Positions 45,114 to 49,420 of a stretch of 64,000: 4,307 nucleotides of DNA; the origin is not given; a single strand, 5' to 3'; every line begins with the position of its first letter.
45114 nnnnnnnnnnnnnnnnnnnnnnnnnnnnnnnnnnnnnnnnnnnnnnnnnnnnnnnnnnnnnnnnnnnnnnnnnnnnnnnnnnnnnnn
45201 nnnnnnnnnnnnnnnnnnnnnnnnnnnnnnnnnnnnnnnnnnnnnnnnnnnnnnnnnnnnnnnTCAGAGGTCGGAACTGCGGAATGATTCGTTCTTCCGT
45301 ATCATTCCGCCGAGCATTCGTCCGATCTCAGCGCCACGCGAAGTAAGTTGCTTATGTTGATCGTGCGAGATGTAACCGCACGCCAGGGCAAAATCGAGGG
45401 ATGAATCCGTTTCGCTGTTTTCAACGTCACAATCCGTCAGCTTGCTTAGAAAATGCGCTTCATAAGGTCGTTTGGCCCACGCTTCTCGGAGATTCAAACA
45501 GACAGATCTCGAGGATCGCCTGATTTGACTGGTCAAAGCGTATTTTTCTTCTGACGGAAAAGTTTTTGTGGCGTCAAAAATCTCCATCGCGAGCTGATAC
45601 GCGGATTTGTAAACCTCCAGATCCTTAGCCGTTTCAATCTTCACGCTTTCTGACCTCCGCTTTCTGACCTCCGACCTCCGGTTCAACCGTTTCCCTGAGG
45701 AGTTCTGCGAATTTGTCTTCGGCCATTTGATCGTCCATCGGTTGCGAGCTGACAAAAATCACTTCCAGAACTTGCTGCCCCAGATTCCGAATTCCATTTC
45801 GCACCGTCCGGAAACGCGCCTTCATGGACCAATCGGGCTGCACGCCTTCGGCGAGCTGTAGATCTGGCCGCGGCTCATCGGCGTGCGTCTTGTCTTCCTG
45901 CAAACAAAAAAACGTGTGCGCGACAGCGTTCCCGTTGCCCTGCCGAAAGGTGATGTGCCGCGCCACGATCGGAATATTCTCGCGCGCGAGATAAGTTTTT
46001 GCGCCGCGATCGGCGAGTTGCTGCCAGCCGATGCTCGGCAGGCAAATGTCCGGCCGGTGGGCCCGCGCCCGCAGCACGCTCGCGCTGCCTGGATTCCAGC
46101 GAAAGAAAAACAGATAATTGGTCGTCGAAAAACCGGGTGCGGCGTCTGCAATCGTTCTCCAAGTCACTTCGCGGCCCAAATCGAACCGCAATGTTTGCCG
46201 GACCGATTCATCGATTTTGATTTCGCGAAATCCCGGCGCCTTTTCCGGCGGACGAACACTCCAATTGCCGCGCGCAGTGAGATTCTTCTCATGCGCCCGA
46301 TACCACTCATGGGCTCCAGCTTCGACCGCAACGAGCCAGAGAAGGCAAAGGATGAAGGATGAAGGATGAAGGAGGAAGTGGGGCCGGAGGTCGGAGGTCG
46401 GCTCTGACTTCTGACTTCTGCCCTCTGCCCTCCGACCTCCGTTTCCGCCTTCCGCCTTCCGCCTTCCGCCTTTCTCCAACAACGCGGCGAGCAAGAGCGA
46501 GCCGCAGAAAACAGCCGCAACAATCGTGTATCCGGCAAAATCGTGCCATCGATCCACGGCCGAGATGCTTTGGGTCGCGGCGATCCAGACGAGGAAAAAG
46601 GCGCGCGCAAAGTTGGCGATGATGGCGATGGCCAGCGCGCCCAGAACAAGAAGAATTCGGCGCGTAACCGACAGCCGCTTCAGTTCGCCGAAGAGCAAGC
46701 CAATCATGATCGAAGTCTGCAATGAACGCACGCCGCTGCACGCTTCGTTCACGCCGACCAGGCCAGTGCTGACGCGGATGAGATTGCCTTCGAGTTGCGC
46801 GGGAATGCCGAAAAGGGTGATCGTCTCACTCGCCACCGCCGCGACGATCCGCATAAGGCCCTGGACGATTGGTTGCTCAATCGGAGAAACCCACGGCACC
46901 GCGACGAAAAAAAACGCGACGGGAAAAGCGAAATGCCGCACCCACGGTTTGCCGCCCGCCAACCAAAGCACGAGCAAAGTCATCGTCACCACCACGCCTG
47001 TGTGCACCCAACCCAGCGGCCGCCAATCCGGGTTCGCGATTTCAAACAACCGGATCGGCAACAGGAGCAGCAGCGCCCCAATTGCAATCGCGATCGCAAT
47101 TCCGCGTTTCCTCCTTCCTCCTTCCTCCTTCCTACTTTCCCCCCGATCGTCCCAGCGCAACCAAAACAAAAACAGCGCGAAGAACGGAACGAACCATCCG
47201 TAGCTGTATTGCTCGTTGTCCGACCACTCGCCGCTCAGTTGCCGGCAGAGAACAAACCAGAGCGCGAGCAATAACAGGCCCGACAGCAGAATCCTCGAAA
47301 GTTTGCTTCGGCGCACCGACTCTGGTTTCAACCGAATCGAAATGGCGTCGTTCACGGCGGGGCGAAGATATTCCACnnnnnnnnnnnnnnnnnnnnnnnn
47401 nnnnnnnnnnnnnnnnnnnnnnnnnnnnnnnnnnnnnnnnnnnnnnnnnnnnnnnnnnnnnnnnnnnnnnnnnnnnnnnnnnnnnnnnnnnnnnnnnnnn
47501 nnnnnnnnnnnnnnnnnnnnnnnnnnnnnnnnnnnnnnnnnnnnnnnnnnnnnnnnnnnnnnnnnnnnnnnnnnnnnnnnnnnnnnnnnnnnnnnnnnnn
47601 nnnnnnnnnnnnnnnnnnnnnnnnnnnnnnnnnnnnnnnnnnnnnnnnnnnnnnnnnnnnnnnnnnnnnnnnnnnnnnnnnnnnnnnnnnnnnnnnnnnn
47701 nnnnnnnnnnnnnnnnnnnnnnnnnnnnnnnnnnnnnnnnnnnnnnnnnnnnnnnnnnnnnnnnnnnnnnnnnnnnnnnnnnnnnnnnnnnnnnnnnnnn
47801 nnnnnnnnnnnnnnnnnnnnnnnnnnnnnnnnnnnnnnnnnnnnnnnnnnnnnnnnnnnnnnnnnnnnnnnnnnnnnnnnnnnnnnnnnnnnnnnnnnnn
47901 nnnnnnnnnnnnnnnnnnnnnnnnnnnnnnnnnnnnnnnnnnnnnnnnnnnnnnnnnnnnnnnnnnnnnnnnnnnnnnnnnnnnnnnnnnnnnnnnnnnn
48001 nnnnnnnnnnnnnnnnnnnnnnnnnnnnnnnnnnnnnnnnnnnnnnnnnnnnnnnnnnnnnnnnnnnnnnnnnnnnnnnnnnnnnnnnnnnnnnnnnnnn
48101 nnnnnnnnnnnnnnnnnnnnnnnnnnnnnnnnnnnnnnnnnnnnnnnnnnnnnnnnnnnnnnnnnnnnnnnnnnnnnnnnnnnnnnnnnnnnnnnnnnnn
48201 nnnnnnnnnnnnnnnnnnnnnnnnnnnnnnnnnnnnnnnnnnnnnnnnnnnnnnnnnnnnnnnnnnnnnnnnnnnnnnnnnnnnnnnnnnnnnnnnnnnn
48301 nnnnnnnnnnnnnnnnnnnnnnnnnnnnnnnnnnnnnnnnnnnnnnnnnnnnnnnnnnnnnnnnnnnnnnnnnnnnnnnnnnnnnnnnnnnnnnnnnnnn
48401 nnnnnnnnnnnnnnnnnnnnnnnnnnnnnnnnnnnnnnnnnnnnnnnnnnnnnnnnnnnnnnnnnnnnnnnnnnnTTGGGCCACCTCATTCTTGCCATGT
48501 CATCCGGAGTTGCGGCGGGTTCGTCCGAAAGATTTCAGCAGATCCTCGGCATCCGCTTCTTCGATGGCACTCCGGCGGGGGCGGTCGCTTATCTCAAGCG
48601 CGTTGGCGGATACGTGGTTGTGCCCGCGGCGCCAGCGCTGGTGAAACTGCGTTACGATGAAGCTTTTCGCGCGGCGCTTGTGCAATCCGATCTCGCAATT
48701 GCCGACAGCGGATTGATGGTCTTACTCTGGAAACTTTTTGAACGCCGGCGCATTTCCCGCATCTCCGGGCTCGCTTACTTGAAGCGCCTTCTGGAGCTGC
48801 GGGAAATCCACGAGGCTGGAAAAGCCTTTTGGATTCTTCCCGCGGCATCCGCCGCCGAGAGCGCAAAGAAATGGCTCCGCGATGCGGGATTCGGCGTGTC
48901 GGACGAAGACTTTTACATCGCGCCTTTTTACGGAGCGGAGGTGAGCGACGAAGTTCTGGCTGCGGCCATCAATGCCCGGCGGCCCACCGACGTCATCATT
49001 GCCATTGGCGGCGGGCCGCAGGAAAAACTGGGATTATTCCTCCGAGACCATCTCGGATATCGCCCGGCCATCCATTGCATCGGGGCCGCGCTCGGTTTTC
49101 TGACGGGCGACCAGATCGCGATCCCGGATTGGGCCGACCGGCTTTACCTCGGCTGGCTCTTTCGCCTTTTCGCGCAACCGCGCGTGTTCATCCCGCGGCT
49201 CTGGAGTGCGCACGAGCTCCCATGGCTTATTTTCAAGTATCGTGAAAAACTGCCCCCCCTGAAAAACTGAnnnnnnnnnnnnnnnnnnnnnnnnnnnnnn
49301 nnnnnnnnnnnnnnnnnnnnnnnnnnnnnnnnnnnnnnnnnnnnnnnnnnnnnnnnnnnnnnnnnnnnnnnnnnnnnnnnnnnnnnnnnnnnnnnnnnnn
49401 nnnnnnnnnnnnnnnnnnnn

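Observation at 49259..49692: Second four-helix-bundle cassette with the same architecture but different arm words (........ octamers), between GT26 and carbamoyltransferase genes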

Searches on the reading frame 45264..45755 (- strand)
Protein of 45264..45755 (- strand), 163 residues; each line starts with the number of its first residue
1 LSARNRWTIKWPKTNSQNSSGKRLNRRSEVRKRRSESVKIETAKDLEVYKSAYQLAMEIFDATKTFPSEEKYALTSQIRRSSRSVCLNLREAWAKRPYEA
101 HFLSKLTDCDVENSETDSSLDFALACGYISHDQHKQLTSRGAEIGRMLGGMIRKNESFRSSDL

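Call 3: search_protein_families(library=pfam, proteins=[window:45264-45755:-], max_evalue=0.01)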
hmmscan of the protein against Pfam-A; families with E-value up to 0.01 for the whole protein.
window:45264-45755:- (163 aa): 2 families
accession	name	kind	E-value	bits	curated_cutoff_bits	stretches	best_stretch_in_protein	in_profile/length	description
PF05635.17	23S_rRNA_IVP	-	1.8e-28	99.3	33.8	1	44-149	1-105/106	23S rRNA-intervening sequence protein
PF22296.2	bAvd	-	1.3e-11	45.4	40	1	52-154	7-106/107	bAvd-like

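Call 4: search_protein_families(library=ncbifam, proteins=[window:45264-45755:-], max_evalue=0.01)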
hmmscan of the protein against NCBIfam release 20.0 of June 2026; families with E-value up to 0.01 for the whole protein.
window:45264-45755:- (163 aa): 5 families
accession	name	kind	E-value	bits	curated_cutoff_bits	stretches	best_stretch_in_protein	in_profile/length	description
TIGR02436.1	TIGR02436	subfamily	7.9e-27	93.6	24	1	48-154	1-107/109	four helix bundle protein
NF008911.0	PRK12275.1-2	subfamily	4.4e-18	65.9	137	1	41-155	2-115/118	hypothetical protein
NF008912.0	PRK12275.1-6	subfamily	4.4e-11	42.9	124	1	43-157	3-113/117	hypothetical protein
NF033474.1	DivGenRetAVD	equivalog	9.1e-10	38.8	80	1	47-153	2-104/104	diversity-generating retroelement protein Avd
NF050159.1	CbxsomAssCsoS2Cyan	equivalog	0.0083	15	1100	1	16-121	27-131/795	alpha-carboxysome scaffolding protein CsoS2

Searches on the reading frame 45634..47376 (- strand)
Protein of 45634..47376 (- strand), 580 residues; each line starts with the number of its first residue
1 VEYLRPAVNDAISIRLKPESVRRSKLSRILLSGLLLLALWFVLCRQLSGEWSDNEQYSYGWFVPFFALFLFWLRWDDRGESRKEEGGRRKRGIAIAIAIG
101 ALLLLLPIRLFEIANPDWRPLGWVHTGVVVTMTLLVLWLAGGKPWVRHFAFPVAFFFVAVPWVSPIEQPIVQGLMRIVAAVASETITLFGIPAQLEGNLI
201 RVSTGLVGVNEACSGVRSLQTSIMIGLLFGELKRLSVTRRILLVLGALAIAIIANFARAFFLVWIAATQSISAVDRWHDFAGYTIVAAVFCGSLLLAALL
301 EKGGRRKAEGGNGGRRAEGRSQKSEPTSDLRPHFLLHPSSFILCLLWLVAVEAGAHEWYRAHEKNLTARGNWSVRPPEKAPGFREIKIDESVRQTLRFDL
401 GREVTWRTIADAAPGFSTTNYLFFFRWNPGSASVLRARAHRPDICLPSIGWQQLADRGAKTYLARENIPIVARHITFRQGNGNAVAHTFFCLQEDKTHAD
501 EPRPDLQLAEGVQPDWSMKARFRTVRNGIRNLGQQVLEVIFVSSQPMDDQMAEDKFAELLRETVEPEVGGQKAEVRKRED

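Call 69: search_protein_families(library=pfam, proteins=[window:45634-47376:-], max_evalue=0.001)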
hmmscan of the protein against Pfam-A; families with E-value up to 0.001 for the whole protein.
window:45634-47376:- (580 aa): 1 family
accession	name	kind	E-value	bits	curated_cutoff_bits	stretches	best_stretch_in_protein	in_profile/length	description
PF09721.15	Exosortase_EpsH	-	1.1e-49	169.6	25.7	1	34-299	3-253/254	Transmembrane exosortase (Exosortase_EpsH)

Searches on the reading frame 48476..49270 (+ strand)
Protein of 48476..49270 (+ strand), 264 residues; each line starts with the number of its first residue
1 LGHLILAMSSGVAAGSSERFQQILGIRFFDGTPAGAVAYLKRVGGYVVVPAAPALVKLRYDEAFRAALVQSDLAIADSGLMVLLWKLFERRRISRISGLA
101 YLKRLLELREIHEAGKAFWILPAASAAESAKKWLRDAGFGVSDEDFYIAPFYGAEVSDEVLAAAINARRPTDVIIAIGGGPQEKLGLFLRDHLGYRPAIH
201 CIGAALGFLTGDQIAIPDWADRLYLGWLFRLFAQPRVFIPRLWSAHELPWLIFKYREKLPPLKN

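Call 3: search_protein_families(library=pfam, proteins=[window:48476-49270:+], max_evalue=0.01)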
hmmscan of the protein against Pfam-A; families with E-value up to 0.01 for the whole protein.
window:48476-49270:+ (264 aa): 1 family
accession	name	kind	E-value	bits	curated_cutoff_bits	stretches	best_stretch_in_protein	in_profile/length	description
PF03808.19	Glyco_tran_WecG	-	1.7e-21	77.2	27.4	1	71-241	1-167/168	Glycosyl transferase WecG/TagA/CpsF family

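Call 4: search_protein_families(library=ncbifam, proteins=[window:48476-49270:+], max_evalue=0.01)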
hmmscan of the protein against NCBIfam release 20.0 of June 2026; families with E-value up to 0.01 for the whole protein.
window:48476-49270:+ (264 aa): 4 families
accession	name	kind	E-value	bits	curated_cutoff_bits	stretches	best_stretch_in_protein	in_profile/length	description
NF041872.1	EPS_EpsA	equivalog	2.7e-09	36.8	500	1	42-242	44-239/265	exopolysaccharide biosynthesis glycosyltransferase EpsA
TIGR00696.1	wecG_tagA_cpsF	superfamily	7.9e-09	35.5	69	1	70-237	5-168/178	WecB/TagA/CpsF family glycosyltransferase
NF041710.1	UDPacetylman_taseTarA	equivalog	0.00015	21.3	350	1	47-236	41-225/247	N-acetylglucosaminyldiphosphoundecaprenol N-acetyl-beta-D-mannosaminyltransferase TarA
NF002980.1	PRK03692.1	equivalog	0.003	17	323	1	46-238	34-222/240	lipopolysaccharide N-acetylmannosaminouronosyltransferase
